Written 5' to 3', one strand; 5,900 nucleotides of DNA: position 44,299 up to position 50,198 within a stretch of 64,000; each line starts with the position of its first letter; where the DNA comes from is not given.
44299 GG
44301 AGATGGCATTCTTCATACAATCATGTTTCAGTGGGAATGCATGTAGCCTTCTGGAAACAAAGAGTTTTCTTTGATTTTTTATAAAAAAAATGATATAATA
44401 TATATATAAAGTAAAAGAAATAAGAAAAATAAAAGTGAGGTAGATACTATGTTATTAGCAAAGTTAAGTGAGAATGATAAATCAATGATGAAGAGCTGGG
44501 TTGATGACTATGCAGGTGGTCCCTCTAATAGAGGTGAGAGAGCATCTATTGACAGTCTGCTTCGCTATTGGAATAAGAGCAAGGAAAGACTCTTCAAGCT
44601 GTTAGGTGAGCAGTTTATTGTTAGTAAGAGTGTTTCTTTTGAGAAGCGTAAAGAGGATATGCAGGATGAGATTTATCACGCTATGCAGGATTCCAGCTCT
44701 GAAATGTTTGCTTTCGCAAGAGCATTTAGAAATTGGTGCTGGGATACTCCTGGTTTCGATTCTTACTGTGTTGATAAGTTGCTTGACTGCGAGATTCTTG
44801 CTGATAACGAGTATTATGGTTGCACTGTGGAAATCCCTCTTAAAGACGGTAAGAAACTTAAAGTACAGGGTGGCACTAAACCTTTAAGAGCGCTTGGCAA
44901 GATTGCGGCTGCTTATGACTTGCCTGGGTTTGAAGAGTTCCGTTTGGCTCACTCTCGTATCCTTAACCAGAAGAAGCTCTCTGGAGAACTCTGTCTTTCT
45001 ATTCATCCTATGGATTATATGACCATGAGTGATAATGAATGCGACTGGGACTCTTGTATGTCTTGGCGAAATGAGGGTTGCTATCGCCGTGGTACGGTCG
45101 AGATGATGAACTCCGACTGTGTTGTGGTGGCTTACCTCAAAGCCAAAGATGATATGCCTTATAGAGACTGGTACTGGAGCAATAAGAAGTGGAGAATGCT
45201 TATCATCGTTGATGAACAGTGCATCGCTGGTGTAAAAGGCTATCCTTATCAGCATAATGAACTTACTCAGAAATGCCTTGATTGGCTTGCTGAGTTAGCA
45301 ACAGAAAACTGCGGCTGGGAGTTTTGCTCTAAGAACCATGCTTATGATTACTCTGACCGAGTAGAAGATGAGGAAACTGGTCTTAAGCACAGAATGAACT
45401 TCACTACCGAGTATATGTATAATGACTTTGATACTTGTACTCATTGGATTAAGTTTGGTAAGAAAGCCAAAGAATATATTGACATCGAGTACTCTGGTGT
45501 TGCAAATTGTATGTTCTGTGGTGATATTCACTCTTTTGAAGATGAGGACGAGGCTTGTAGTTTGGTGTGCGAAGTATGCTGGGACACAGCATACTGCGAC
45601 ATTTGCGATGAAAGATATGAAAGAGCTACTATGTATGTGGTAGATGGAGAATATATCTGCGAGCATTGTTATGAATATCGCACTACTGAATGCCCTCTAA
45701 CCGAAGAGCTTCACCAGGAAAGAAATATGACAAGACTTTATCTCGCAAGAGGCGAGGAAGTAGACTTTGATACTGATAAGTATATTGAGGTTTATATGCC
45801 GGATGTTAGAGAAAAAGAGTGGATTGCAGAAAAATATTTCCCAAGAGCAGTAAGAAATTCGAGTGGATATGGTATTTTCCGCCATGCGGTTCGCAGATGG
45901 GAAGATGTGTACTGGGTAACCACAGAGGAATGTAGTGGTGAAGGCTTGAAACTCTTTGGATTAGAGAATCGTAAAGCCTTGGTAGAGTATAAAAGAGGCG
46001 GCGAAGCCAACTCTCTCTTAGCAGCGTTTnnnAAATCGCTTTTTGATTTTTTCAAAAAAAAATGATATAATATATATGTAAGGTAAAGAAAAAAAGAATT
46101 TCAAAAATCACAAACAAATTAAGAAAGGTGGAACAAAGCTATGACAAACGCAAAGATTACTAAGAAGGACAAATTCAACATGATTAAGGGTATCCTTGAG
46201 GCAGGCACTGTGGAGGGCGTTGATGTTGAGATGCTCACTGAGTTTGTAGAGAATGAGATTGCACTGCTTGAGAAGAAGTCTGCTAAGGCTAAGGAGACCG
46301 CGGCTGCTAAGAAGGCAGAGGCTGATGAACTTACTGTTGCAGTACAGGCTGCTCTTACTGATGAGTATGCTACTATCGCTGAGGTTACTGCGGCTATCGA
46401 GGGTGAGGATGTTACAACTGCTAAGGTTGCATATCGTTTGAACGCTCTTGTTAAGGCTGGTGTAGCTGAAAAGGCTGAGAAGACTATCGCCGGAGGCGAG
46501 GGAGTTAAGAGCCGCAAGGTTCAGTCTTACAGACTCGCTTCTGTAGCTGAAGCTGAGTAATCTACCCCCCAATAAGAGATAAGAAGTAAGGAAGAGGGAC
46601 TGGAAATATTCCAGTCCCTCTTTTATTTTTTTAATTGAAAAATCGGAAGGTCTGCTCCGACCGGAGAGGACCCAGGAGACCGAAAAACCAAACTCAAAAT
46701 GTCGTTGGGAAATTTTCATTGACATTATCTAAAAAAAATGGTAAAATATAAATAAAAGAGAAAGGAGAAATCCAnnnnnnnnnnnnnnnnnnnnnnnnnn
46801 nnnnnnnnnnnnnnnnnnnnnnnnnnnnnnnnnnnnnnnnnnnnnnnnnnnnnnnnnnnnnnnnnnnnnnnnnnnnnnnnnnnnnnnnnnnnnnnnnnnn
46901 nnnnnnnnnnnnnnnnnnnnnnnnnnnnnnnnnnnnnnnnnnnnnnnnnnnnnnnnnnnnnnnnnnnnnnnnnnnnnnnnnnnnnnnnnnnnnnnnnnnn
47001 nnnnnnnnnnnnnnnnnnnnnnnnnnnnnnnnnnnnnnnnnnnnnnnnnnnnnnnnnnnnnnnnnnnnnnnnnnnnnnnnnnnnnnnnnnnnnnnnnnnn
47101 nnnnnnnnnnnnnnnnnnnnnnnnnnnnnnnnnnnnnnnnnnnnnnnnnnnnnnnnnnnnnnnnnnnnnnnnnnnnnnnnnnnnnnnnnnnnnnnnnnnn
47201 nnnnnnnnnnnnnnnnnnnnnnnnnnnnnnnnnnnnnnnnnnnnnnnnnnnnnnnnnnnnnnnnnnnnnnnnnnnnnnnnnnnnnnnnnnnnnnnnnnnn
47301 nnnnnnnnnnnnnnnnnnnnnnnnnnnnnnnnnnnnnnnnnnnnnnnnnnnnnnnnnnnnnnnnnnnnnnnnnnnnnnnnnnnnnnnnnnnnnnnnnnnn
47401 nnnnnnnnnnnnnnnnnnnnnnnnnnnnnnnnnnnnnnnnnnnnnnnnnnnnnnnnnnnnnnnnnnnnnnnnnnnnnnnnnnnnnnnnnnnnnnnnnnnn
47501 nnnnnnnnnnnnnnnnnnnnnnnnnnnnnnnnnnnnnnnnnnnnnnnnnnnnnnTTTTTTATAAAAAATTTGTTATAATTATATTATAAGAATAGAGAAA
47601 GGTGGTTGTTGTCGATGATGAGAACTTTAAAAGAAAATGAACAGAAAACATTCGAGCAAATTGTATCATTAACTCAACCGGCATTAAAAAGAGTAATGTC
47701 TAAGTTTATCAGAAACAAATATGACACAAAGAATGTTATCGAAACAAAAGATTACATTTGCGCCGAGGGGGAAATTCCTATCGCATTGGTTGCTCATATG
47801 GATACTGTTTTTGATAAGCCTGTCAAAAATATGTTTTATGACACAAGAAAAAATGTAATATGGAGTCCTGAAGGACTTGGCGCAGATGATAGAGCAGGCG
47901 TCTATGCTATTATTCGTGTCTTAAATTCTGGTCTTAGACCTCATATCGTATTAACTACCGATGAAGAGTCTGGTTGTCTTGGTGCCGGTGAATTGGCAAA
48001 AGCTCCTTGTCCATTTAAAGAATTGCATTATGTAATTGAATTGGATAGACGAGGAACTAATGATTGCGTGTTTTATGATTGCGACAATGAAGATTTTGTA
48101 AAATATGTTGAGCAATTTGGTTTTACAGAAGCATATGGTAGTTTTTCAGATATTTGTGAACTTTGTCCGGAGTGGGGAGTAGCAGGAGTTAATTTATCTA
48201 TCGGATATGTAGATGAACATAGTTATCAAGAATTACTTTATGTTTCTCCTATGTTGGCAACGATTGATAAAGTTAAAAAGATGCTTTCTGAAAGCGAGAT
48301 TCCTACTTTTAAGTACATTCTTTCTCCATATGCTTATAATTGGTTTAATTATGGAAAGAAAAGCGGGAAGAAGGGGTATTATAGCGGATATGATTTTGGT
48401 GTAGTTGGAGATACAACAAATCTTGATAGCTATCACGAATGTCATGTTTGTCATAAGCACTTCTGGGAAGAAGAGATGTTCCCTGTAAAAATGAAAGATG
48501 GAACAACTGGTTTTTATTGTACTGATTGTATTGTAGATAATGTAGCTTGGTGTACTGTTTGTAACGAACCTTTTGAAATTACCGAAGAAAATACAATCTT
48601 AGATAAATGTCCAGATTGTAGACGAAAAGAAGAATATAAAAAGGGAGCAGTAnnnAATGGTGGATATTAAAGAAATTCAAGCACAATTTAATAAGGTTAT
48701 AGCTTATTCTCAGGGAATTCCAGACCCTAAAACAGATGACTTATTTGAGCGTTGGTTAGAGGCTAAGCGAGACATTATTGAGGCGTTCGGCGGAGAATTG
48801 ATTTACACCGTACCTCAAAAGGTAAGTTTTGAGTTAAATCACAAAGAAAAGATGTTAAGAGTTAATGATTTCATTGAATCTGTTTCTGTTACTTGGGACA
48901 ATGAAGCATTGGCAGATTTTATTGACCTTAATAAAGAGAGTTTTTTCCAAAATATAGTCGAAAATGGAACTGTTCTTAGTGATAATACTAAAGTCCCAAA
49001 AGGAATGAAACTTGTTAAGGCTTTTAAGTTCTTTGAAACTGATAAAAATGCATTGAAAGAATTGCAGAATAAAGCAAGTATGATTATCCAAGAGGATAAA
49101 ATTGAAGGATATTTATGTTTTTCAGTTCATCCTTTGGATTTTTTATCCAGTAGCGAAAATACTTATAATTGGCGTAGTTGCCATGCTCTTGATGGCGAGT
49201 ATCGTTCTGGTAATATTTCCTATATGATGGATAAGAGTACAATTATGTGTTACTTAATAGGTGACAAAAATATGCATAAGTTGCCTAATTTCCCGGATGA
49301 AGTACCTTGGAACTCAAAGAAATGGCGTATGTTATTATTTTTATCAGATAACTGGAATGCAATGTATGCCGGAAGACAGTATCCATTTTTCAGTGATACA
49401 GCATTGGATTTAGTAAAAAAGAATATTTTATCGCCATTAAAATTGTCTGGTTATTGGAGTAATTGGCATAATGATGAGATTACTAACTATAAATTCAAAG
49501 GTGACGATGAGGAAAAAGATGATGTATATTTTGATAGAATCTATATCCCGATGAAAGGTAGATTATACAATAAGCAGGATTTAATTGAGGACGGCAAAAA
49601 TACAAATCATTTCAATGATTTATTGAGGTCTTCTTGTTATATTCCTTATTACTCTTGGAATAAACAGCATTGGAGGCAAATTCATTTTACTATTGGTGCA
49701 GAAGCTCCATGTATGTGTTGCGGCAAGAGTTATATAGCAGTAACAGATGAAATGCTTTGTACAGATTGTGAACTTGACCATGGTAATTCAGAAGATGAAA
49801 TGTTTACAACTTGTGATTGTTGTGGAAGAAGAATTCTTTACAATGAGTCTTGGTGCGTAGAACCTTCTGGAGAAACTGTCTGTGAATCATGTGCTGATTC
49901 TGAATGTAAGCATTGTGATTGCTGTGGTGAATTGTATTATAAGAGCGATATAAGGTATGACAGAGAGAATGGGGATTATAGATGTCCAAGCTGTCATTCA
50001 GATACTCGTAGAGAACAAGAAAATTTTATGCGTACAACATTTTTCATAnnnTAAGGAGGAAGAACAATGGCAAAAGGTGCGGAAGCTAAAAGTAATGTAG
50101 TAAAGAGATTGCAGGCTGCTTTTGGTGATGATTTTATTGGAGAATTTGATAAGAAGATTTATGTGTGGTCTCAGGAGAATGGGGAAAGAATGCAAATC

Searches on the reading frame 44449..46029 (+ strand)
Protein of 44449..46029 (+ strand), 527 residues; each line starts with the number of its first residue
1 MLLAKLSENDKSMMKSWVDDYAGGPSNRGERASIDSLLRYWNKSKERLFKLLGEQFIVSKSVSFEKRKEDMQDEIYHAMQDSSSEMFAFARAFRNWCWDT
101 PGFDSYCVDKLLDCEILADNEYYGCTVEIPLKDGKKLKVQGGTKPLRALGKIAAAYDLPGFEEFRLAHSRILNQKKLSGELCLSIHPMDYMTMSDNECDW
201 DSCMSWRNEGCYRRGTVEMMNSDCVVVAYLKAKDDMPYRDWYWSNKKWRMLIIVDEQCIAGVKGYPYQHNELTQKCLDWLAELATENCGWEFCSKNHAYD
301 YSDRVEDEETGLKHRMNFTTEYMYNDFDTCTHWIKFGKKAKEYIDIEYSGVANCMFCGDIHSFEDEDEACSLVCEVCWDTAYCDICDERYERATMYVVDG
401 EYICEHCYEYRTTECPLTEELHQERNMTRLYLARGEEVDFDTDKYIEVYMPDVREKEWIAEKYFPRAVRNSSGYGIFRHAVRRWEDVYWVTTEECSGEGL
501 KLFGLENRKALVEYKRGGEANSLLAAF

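Call 35: search_protein_families(library=phrogs, proteins=[window:44449-46029:+], max_evalue=0.00001)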
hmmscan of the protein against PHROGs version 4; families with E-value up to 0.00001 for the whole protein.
window:44449-46029:+ (527 aa): 1 family
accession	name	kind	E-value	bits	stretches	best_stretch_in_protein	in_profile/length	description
phrog_18912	-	unknown function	1.5e-08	35.3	1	162-387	152-376/409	-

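Call 72: search_protein_families(library=pfam, proteins=[window:44449-46029:+], max_evalue=0.001)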
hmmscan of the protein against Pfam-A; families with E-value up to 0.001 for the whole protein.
window:44449-46029:+ (527 aa): 0 families

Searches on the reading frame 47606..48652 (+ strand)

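Call 35: search_protein_families(library=phrogs, proteins=[window:47606-48652:+], max_evalue=0.00001)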
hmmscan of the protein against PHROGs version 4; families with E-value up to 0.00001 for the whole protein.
window:47606-48652:+ (349 aa): 3 families
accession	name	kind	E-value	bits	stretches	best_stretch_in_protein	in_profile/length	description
phrog_34186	-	unknown function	8.3e-53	181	1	9-341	15-348/368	-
phrog_4191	-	other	2.2e-29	103.6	1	14-234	6-248/342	peptidase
phrog_21791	-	other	6.8e-20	73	1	51-213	43-234/348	peptidase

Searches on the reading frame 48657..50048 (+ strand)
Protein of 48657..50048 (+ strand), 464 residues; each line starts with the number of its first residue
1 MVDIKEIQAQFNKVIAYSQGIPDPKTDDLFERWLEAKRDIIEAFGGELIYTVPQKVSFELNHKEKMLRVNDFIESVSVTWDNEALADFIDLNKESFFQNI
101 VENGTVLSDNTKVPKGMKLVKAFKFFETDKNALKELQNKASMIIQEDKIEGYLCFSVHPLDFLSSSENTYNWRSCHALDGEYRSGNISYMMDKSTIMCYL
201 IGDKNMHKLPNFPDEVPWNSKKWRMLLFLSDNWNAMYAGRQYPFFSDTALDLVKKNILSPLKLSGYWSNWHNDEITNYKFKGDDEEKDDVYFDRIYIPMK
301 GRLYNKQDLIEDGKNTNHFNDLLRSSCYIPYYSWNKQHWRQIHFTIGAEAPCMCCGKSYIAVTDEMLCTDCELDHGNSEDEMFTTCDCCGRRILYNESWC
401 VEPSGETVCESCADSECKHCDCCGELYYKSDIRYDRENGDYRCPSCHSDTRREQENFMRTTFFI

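Call 35: search_protein_families(library=phrogs, proteins=[window:48657-50048:+], max_evalue=0.00001)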
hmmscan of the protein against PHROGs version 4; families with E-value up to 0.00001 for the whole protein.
window:48657-50048:+ (464 aa): 1 family
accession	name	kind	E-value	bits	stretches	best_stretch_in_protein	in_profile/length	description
phrog_18912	-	unknown function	2.5e-16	61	1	25-377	40-381/409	-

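Call 72: search_protein_families(library=pfam, proteins=[window:48657-50048:+], max_evalue=0.001)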
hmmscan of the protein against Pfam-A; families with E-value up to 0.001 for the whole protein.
window:48657-50048:+ (464 aa): 0 families
